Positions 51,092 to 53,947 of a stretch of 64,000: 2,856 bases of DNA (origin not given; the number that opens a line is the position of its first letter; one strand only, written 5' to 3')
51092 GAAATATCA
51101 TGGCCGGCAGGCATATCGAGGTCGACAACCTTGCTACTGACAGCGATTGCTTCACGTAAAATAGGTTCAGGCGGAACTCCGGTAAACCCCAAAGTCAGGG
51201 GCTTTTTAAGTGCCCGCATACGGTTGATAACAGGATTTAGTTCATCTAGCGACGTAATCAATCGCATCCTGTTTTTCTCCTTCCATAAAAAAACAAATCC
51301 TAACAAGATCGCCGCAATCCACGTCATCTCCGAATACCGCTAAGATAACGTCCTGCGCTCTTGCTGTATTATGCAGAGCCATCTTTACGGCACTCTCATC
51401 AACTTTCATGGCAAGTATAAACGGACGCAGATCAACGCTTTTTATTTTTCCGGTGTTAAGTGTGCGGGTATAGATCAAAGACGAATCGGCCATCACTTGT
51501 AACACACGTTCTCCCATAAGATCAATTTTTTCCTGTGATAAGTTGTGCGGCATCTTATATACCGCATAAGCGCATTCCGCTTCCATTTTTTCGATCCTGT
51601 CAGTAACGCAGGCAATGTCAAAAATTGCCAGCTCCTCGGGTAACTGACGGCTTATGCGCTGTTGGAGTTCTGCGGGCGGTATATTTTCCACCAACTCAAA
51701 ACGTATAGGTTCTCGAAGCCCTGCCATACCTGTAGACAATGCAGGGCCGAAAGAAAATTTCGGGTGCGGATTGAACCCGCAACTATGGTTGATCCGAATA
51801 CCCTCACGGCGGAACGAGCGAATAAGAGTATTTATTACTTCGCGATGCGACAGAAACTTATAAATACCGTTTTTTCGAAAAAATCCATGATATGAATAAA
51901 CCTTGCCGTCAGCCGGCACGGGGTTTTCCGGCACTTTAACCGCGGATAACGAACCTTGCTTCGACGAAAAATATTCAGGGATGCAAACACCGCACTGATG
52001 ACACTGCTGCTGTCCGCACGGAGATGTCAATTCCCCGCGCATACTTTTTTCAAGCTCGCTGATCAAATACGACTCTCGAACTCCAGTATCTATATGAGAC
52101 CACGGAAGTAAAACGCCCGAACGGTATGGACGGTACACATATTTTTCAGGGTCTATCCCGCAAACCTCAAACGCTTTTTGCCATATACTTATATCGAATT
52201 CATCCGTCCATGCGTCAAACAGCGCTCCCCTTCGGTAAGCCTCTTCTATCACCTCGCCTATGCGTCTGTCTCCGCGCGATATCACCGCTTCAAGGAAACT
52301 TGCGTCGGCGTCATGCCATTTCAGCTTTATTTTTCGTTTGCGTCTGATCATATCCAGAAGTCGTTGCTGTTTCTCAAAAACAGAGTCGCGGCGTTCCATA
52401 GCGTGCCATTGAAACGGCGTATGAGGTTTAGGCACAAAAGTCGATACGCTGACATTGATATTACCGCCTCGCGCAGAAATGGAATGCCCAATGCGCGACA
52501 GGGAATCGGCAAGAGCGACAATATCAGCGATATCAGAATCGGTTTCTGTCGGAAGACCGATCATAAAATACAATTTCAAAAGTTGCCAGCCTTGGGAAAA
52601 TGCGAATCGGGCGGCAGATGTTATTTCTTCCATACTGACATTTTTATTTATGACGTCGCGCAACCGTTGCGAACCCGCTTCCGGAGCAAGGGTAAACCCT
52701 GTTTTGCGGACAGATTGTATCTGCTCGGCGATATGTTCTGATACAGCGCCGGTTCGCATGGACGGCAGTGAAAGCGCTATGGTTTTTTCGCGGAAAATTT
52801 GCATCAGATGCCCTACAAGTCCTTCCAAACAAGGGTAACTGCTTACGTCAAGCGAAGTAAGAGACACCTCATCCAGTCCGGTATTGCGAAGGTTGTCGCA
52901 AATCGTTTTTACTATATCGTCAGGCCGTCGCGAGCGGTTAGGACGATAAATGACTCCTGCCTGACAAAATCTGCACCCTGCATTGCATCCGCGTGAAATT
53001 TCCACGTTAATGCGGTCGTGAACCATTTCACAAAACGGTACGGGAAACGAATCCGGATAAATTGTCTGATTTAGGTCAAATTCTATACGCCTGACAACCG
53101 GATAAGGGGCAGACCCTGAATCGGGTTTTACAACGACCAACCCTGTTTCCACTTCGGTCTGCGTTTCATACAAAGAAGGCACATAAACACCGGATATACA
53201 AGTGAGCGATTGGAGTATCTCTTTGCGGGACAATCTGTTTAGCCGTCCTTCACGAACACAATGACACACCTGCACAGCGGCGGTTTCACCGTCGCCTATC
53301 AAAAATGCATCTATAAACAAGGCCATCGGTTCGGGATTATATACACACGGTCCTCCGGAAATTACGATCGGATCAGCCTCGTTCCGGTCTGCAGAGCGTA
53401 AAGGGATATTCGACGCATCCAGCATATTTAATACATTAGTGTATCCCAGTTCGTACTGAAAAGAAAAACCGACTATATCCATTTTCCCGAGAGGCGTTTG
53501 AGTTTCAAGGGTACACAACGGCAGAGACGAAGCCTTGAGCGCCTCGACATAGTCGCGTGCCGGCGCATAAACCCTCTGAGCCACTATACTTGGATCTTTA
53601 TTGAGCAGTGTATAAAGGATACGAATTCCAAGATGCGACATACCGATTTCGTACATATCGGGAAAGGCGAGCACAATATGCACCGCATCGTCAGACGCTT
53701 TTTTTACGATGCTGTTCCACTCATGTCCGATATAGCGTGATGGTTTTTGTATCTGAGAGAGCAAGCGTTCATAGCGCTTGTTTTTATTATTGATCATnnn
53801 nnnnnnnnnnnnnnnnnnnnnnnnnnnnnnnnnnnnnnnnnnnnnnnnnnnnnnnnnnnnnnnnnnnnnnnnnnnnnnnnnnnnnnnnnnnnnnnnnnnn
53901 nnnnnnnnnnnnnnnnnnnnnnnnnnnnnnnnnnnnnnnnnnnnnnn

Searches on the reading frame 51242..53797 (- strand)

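Call 23: search_protein_families(library=pfam, proteins=[window:51242-53797:-], max_evalue=0.00001)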
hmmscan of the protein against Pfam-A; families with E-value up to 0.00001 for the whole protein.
window:51242-53797:- (851 aa): 3 families
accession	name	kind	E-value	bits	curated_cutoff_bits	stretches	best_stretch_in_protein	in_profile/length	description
PF19864.5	Radical_SAM_N2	-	7.5e-57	191.5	29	1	57-207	1-151/151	Radical SAM proteins, N-terminal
PF10105.14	DUF2344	-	4.4e-36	124.8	23.8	1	640-808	6-166/176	Uncharacterized protein conserved in bacteria (DUF2344)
PF04055.27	Radical_SAM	-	6.4e-18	65.9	29.5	1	265-429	1-165/166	Radical SAM superfamily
